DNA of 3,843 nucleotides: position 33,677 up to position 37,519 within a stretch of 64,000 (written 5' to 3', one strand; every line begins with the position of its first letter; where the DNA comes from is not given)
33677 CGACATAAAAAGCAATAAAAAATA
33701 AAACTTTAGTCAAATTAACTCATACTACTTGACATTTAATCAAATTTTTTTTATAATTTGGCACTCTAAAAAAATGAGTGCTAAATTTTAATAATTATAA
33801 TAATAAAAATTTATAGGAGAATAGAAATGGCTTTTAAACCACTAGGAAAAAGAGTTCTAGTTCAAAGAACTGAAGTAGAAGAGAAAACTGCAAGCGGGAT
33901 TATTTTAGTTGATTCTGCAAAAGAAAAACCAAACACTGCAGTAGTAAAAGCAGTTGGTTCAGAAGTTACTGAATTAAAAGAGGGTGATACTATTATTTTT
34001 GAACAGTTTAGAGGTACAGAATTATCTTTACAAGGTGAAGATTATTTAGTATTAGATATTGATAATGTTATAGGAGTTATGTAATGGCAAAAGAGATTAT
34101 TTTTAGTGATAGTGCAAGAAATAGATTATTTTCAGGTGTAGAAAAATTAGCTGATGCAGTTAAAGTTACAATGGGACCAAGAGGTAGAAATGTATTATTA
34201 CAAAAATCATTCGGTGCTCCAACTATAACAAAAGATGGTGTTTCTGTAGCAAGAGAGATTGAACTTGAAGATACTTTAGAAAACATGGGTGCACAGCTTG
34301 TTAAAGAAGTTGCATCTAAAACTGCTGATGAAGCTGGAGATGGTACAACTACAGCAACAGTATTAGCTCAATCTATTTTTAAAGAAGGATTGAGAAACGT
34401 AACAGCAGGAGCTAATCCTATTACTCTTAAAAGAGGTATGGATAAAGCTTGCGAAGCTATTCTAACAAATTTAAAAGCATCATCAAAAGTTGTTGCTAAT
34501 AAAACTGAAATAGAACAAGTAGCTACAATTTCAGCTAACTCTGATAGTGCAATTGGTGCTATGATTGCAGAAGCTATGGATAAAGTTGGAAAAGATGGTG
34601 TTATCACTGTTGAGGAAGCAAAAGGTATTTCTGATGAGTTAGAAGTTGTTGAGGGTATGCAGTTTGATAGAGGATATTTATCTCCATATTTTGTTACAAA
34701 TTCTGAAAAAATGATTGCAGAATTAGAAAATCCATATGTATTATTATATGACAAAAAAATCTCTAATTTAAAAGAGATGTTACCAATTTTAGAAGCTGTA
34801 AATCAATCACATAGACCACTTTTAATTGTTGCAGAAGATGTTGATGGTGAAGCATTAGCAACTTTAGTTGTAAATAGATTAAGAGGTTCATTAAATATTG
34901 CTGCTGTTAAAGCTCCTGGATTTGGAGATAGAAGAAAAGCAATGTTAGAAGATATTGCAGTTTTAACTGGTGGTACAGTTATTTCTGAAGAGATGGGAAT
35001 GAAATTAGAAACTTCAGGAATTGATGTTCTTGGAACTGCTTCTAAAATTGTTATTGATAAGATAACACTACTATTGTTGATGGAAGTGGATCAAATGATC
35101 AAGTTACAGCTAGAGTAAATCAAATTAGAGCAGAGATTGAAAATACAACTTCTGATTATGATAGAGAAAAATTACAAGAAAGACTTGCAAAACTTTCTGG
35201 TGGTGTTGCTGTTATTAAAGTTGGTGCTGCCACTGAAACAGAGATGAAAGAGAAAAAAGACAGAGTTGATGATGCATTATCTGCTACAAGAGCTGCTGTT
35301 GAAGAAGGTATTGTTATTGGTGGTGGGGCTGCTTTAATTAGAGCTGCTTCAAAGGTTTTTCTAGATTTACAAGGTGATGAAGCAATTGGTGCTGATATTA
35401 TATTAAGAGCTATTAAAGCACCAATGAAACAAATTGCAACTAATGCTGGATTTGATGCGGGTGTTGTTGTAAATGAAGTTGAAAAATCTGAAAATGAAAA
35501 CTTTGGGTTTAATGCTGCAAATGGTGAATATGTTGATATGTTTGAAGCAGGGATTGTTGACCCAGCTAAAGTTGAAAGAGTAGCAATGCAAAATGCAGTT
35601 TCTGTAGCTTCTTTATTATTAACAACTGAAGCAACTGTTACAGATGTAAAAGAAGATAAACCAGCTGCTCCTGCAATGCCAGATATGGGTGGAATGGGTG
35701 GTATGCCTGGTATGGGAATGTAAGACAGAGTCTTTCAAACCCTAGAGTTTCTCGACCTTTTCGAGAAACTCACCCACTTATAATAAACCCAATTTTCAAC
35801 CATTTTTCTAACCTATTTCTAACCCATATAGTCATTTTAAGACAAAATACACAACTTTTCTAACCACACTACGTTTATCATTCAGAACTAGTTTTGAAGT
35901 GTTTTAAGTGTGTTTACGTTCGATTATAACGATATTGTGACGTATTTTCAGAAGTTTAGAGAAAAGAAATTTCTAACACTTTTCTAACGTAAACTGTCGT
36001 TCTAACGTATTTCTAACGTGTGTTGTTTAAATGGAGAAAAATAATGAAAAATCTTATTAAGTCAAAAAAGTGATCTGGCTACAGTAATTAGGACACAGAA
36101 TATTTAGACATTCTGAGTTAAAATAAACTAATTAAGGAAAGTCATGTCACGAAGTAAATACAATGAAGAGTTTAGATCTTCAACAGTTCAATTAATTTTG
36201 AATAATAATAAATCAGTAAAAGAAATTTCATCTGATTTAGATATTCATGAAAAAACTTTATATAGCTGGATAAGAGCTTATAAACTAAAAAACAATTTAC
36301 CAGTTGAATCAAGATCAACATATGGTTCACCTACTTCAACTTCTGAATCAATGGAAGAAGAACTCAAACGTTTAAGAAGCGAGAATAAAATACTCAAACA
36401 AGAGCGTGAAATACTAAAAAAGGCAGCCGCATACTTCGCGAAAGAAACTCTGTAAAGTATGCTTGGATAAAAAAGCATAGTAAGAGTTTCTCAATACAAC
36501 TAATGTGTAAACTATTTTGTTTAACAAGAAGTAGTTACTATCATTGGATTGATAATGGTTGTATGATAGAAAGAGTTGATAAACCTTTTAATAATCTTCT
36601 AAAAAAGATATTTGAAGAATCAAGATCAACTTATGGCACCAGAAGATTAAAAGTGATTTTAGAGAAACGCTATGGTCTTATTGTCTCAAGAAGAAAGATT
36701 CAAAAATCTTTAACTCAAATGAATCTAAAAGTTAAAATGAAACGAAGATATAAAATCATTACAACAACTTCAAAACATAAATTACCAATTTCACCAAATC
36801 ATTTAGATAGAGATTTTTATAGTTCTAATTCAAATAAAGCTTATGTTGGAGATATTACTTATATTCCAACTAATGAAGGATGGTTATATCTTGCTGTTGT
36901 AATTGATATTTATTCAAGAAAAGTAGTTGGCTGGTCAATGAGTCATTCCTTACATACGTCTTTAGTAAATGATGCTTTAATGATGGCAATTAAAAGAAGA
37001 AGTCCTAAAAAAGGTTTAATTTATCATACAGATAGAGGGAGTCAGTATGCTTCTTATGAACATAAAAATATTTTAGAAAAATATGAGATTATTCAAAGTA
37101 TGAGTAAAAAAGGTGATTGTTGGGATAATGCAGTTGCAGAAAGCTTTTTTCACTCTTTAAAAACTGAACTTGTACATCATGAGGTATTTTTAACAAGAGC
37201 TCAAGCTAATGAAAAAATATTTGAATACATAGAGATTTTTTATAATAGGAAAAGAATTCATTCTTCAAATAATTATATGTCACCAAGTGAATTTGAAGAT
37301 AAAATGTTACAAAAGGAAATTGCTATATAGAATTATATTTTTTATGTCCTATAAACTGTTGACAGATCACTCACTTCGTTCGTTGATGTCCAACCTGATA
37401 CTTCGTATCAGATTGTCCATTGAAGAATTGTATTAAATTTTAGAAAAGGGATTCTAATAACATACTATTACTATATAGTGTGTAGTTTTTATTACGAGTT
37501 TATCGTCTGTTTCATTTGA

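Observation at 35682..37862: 2.1-kb insertion in the extreme 3' end of groEL bounded by 33-bp direct repeats (att-like), with no recombinase: CIME-like remnant?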

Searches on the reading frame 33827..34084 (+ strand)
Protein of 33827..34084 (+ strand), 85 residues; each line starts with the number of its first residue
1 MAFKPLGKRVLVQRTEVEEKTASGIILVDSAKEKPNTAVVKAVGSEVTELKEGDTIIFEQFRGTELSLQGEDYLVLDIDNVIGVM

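Call 18: find_encoding_contigs(protein=window:33827-34084:+, flank=10000, max_places=10)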
Protein window:33827-34084:+ (85 aa): 20 contigs read that carry it; 10 places shown.
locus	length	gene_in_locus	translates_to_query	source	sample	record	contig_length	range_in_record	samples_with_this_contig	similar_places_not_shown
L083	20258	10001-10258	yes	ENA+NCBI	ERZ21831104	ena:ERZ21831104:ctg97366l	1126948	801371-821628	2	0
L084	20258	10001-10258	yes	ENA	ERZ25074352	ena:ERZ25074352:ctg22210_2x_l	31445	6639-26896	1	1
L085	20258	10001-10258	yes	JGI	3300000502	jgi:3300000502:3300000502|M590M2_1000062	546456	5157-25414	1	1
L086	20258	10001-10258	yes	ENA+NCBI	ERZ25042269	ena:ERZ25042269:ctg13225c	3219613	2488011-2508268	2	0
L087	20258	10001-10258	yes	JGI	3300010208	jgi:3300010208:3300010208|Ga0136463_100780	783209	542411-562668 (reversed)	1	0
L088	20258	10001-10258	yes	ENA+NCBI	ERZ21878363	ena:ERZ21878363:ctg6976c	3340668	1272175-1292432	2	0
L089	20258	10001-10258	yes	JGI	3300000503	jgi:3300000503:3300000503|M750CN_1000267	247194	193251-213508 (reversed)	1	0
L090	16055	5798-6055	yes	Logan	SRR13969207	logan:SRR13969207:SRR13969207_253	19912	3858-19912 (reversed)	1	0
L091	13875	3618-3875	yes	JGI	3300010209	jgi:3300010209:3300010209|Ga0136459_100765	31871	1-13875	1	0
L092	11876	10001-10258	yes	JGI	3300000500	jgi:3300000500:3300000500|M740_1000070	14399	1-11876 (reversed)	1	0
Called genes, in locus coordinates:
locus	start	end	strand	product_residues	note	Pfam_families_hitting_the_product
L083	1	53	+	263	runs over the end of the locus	PF01656:CbiA (weak), PF13614:AAA_31 (weak)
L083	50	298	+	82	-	-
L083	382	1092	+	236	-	PF01209:Ubie_methyltran, PF05148:Methyltransf_8 (faint), PF13489:Methyltransf_23, PF13847:Methyltransf_31, PF08241:Methyltransf_11, PF08242:Methyltransf_12, PF13649:Methyltransf_25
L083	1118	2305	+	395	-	PF13742:tRNA_anti_2, PF01336:tRNA_anti-codon, PF02601:Exonuc_VII_L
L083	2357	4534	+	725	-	PF14827:dCache_3, PF00015:MCPsignal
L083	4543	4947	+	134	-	PF00989:PAS, PF13426:PAS_9, PF08447:PAS_3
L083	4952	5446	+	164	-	PF01584:CheW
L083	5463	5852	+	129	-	PF03709:OKR_DC_1_N (weak), PF00072:Response_reg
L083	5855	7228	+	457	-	PF00072:Response_reg, PF00989:PAS, PF13426:PAS_9, PF08447:PAS_3 (weak)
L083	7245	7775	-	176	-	PF00160:Pro_isomerase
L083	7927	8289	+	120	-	PF01257:2Fe-2S_thioredx (weak)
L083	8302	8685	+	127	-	PF02261:Asp_decarbox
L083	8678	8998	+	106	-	PF02575:YbaB_DNA_bd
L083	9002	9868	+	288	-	PF00348:polyprenyl_synt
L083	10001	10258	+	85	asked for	PF00166:Cpn10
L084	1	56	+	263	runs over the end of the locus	PF01656:CbiA (weak), PF13614:AAA_31 (weak)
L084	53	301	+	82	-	-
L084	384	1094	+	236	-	PF01209:Ubie_methyltran, PF05148:Methyltransf_8 (faint), PF13489:Methyltransf_23, PF13847:Methyltransf_31, PF08241:Methyltransf_11, PF08242:Methyltransf_12, PF13649:Methyltransf_25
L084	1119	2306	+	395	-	PF13742:tRNA_anti_2, PF01336:tRNA_anti-codon, PF02601:Exonuc_VII_L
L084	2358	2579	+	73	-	-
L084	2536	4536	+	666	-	PF14827:dCache_3, PF00015:MCPsignal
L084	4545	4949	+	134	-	PF00989:PAS, PF13426:PAS_9, PF08447:PAS_3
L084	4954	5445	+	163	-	PF01584:CheW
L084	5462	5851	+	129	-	PF00072:Response_reg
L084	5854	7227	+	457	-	PF00072:Response_reg, PF00989:PAS, PF13426:PAS_9, PF08447:PAS_3 (weak)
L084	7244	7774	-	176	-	PF00160:Pro_isomerase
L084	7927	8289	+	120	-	PF01257:2Fe-2S_thioredx (weak)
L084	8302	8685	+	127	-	PF02261:Asp_decarbox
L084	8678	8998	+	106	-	PF02575:YbaB_DNA_bd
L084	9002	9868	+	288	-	PF00348:polyprenyl_synt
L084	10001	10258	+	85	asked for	PF00166:Cpn10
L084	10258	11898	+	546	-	PF00118:Cpn60_TCP1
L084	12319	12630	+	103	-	PF01527:HTH_Tnp_1, PF06056:Terminase_5 (weak)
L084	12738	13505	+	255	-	PF13276:HTH_21, PF00665:rve, PF13683:rve_3, PF13333:rve_2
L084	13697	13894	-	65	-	-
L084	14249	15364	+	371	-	PF13245:AAA_19, PF13604:AAA_30 (faint), PF00580:UvrD-helicase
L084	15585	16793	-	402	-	PF00438:S-AdoMet_synt_N, PF02772:S-AdoMet_synt_M, PF02773:S-AdoMet_synt_C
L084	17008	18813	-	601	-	PF13522:GATase_6, PF13537:GATase_7, PF01380:SIS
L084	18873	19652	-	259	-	PF00459:Inositol_P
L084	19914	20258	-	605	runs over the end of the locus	PF13245:AAA_19, PF01443:Viral_helicase1 (faint), PF13361:UvrD_C, PF00580:UvrD-helicase, PF13538:UvrD_C_2 (faint)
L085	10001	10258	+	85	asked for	PF00166:Cpn10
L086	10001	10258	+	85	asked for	PF00166:Cpn10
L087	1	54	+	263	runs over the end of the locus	PF01656:CbiA (weak), PF13614:AAA_31 (weak)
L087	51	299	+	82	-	-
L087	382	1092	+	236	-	PF01209:Ubie_methyltran, PF13489:Methyltransf_23, PF13847:Methyltransf_31, PF08241:Methyltransf_11, PF08242:Methyltransf_12 (weak), PF13649:Methyltransf_25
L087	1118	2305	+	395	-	PF13742:tRNA_anti_2, PF01336:tRNA_anti-codon, PF02601:Exonuc_VII_L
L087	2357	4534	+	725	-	PF14827:dCache_3, PF00015:MCPsignal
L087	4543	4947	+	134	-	PF00989:PAS, PF13426:PAS_9, PF08447:PAS_3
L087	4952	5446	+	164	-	PF01584:CheW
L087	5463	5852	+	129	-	PF03709:OKR_DC_1_N (weak), PF00072:Response_reg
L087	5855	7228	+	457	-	PF00072:Response_reg, PF00989:PAS, PF13426:PAS_9, PF08447:PAS_3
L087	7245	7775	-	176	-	PF00160:Pro_isomerase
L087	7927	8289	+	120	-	PF01257:2Fe-2S_thioredx (weak)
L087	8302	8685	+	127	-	PF02261:Asp_decarbox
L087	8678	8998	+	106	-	PF02575:YbaB_DNA_bd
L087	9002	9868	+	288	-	PF00348:polyprenyl_synt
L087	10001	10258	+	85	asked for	PF00166:Cpn10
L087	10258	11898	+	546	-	PF00118:Cpn60_TCP1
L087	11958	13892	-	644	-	-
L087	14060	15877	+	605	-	PF13245:AAA_19, PF13361:UvrD_C, PF01443:Viral_helicase1 (faint), PF00580:UvrD-helicase, PF13538:UvrD_C_2 (faint)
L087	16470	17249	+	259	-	PF00459:Inositol_P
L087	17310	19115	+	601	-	PF13522:GATase_6, PF13537:GATase_7, PF01380:SIS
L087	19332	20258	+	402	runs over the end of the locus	PF00438:S-AdoMet_synt_N, PF02772:S-AdoMet_synt_M, PF02773:S-AdoMet_synt_C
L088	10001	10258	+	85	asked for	PF00166:Cpn10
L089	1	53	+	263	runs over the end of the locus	PF01656:CbiA (weak), PF13614:AAA_31 (weak)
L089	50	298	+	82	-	-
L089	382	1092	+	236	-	PF01209:Ubie_methyltran, PF05148:Methyltransf_8 (faint), PF13489:Methyltransf_23, PF13847:Methyltransf_31, PF08241:Methyltransf_11, PF08242:Methyltransf_12, PF13649:Methyltransf_25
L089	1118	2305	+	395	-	PF13742:tRNA_anti_2, PF01336:tRNA_anti-codon, PF02601:Exonuc_VII_L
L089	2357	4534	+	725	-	PF14827:dCache_3, PF00015:MCPsignal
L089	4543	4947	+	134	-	PF00989:PAS, PF13426:PAS_9, PF08447:PAS_3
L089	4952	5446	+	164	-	PF01584:CheW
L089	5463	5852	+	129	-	PF03709:OKR_DC_1_N (weak), PF00072:Response_reg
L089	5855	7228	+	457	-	PF00072:Response_reg, PF00989:PAS, PF13426:PAS_9, PF08447:PAS_3 (weak)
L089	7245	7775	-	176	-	PF00160:Pro_isomerase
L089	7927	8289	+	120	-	PF01257:2Fe-2S_thioredx (weak)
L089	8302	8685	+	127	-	PF02261:Asp_decarbox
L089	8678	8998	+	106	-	PF02575:YbaB_DNA_bd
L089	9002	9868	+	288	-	PF00348:polyprenyl_synt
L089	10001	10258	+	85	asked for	PF00166:Cpn10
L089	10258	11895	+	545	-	PF00118:Cpn60_TCP1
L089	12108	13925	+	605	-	PF13245:AAA_19, PF13361:UvrD_C, PF01443:Viral_helicase1 (faint), PF00580:UvrD-helicase, PF13538:UvrD_C_2 (faint)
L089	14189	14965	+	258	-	PF00459:Inositol_P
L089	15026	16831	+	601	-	PF13522:GATase_6, PF13537:GATase_7, PF01380:SIS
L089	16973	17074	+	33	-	-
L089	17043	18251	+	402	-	PF00438:S-AdoMet_synt_N, PF02772:S-AdoMet_synt_M, PF02773:S-AdoMet_synt_C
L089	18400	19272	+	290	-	PF17848:Zn_ribbon_ACC (weak), PF01039:Carboxyl_trans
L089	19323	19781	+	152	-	PF02590:SPOUT_MTase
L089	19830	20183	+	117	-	PF01258:zf-dskA_traR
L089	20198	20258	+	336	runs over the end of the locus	-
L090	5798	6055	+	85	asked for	PF00166:Cpn10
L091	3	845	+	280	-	?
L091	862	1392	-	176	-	PF00160:Pro_isomerase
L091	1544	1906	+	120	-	PF01257:2Fe-2S_thioredx (weak)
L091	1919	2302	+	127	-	PF02261:Asp_decarbox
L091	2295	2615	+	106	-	PF02575:YbaB_DNA_bd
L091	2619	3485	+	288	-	PF00348:polyprenyl_synt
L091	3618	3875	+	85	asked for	PF00166:Cpn10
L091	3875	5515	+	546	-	PF00118:Cpn60_TCP1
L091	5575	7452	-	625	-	-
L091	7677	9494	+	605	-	PF13245:AAA_19, PF13361:UvrD_C, PF01443:Viral_helicase1 (faint), PF00580:UvrD-helicase, PF13538:UvrD_C_2 (faint)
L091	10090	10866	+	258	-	PF00459:Inositol_P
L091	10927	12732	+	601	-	PF13522:GATase_6, PF13537:GATase_7, PF01380:SIS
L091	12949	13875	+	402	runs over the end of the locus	PF00438:S-AdoMet_synt_N, PF02772:S-AdoMet_synt_M, PF02773:S-AdoMet_synt_C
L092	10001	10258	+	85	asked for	PF00166:Cpn10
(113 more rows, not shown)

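Call 24: search_protein_families(library=pfam, proteins=[L087:11958-13892:-, L091:5575-7452:-], max_evalue=1)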
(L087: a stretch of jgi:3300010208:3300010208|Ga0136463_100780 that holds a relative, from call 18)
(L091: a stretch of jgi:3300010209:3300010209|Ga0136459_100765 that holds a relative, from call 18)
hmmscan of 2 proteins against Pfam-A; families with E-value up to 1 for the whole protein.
L087:11958-13892:- (644 aa): 0 families

L091:5575-7452:- (625 aa): 0 families

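Call 53: search_protein_families(library=padloc, proteins=[L087:11958-13892:-], max_evalue=0.01)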
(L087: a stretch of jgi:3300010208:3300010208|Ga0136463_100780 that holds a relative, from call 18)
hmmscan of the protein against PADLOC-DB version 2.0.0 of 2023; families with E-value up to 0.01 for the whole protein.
L087:11958-13892:- (644 aa): 0 families

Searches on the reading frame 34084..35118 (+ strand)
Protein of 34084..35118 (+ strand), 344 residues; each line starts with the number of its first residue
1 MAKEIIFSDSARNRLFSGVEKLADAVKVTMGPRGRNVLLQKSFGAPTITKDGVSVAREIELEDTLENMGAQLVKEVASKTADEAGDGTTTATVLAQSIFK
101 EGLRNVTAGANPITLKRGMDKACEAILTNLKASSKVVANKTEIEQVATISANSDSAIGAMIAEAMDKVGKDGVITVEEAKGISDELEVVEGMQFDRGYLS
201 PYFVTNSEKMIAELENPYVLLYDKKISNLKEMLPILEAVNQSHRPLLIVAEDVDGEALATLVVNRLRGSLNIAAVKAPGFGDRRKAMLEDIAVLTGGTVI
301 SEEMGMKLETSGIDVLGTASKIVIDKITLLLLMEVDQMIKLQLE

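Call 10: search_protein_families(library=pfam, proteins=[window:34084-35118:+], max_evalue=0.01)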
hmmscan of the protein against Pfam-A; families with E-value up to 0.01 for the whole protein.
window:34084-35118:+ (344 aa): 1 family
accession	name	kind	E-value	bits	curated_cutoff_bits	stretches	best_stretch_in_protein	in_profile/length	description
PF00118.29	Cpn60_TCP1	-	1.9e-46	159.2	34.3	1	22-324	1-316/490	TCP-1/cpn60 chaperonin family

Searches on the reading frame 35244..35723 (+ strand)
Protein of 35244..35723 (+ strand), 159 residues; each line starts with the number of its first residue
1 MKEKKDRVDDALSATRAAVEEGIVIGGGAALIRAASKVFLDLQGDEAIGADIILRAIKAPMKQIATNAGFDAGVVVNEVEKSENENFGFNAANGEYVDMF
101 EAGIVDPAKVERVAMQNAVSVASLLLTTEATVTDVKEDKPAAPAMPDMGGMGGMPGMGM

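Call 10: search_protein_families(library=pfam, proteins=[window:35244-35723:+], max_evalue=0.01)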
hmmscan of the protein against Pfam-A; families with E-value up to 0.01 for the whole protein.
window:35244-35723:+ (159 aa): 1 family
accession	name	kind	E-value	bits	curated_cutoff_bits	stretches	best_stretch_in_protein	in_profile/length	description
PF00118.29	Cpn60_TCP1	-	6.9e-28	98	34.3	1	1-134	348-488/490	TCP-1/cpn60 chaperonin family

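Call 13: find_related_loci(query=window:35244-35720:+, collection=genome_contigs, flank=10000)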
Query window:35244-35720:+ (159 aa) in genome_contigs; peptide patterns used: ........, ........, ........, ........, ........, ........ (x = any residue, [..] = any of these).
600 stretches matched a pattern (row limit reached: there are more); 588 encode a relative of the query (tblastn E <= 1e-3); the best 80 are kept; 80 distinct loci.
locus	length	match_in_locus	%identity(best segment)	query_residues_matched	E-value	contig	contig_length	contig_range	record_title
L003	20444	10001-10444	90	1-148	9e-83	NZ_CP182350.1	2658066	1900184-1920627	MAG: Arcobacter sp. isolate LRMN1-1 chromosome, complete genome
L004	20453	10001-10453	91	1-151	3e-82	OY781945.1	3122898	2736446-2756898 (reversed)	MAG: uncultured Aliarcobacter sp. isolate 952960e2-a157-4eb3-8c12-3794de6d28a8 genome assembly, chromosome: 1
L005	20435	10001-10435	80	1-148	9e-74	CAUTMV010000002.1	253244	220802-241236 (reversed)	MAG TPA_asm: uncultured Wolinella sp. isolate ERR10228860_bin.50_MetaWRAP_v1.3_MAG genome assembly, contig: ERZ21659623.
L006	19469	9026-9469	80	1-148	2e-73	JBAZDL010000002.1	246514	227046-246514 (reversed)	MAG: Sulfurovaceae bacterium isolate SO_2017_LW2_99 scaffold_62_c1_LW138R_2017, whole genome shotgun sequence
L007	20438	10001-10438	78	1-147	2e-71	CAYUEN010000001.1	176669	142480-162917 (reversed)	MAG TPA_asm: uncultured Campylobacterales bacterium isolate SRP128015_co1_97 genome assembly, contig: NODE_8_length_1766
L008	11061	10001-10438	78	1-149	2e-70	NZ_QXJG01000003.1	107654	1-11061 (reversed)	Helicobacter burdigaliensis strain CNRCH 2005/566H NODE_3_length_107654_cov_515.523, whole genome shotgun sequence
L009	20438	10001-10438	77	1-147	9e-71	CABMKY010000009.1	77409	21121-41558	Campylobacteraceae bacterium isolate MGYG-HGUT-02429 genome assembly, contig: GUT_GENOME143101_9, whole genome shotgun s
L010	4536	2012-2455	76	1-148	2e-70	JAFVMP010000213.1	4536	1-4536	MAG: Campylobacter sp. isolate RGIG5201 Sheep_Cecum-2__c567001, whole genome shotgun sequence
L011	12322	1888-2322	77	1-147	6e-70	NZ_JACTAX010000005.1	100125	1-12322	Helicobacter pylori strain VE-HV073 VE-HV073_contig5, whole genome shotgun sequence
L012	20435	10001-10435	76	1-147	3e-69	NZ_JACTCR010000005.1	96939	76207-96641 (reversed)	Helicobacter pylori strain MX-2004-137 MX-2004-137_contig5, whole genome shotgun sequence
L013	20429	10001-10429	76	1-143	6e-69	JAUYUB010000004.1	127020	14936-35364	MAG: Sulfuricurvum sp. isolate C8_metabat.bin.62 C8_k141_95215, whole genome shotgun sequence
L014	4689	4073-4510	74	1-148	1e-68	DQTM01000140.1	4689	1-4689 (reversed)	MAG TPA_asm: Sulfurospirillum arcachonense isolate SZUA-1415 k95_175276, whole genome shotgun sequence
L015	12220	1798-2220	77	1-141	4e-68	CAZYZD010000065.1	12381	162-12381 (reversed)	MAG TPA_asm: uncultured Sulfurospirillum sp. isolate SRP128015_co1_222 genome assembly, contig: NODE_8018_length_12381_c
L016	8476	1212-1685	71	1-154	3e-68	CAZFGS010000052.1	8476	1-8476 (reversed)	MAG TPA_asm: uncultured Sulfurimonas sp. isolate binchicken_co188_251 genome assembly, contig: NODE_7743_length_8476_cov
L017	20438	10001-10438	73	1-147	3e-68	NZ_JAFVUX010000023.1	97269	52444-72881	MAG: Helicobacter sp. isolate RGIG5417 Sheep_Colon-4__c512359, whole genome shotgun sequence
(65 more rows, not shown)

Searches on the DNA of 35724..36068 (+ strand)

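Call 8: search_dna_similar(query=window:35724-36068:+, collection=plasmids, mode=distant)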
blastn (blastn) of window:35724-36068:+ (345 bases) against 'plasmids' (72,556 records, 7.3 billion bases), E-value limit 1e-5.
No match.

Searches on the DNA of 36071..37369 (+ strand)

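Call 66: search_dna_similar(query=window:36071-37369:+, collection=plasmids, mode=distant, max_rows=8)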
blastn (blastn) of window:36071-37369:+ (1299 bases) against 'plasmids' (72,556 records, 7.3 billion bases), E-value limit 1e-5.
Records with a match: 230; places in all: 581; records where one place covers at least 80% of the query: 0.
Best place of each record, by identity: 80-90% 14; 60-80% 216.
By first word of the organism name: Piscirickettsia 103; Acinetobacter 73; Bacillus 8; Legionella 7; Arcobacter 6; Moraxella 6; Vibrio 6; Candidatus 4; Alteromonas 4; Aliarcobacter 2; and 11 more.
By predicted mobility (MOB-suite, as given by PLSDB): non-mobilizable 141; mobilizable 77; conjugative 12.
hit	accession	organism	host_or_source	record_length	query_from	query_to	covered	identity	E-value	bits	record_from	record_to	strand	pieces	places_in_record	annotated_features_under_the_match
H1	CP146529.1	Arcobacter sp. AZ-2023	-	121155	326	1299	75%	80.4%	0e+0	893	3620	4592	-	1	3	IS3 family transposase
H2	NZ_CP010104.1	Francisella tularensis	Microbial isolate,water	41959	326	1255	42%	67.8%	4e-19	168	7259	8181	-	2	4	IS3 family transposase | transposase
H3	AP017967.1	Candidatus Megaera polyxenophila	-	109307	329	1221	41%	69.5%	7e-29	214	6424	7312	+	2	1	transposase (x2)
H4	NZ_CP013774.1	Piscirickettsia salmonis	Salmo salar,liver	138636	328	1214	40%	69.9%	1e-31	218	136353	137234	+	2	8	IS3 family transposase (x2)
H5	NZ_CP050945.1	Piscirickettsia salmonis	Salmo salar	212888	328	1214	40%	69.8%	2e-30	219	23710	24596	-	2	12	none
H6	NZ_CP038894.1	Piscirickettsia salmonis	Salmo salar,cell culture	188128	328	1214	40%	69.9%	4e-32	220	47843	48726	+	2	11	IS3 family transposase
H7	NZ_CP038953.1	Piscirickettsia salmonis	Salmo salar,cell culture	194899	328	1214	40%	69.9%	4e-32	220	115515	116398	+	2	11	IS3 family transposase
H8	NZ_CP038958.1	Piscirickettsia salmonis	Salmo salar,cell culture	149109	328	1214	40%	69.9%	4e-32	220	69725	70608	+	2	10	IS3 family transposase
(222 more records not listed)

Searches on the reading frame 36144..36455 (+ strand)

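Call 10: search_protein_families(library=pfam, proteins=[window:36144-36455:+], max_evalue=0.01)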
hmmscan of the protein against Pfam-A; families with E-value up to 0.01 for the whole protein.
window:36144-36455:+ (103 aa): 4 families
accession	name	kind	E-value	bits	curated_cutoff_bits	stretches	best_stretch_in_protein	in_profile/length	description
PF01527.26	HTH_Tnp_1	-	1.2e-13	51.6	24.1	1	3-81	4-74/75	Transposase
PF06056.18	Terminase_5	-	2.5e-06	27.8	20.3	1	24-56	15-47/58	Putative ATPase subunit of terminase (gpP-like)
PF13518.12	HTH_28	-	4.7e-05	23.8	25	1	14-47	5-37/52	Helix-turn-helix domain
PF13384.12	HTH_23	-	6.9e-05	23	24.6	1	15-47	11-42/50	Homeodomain-like domain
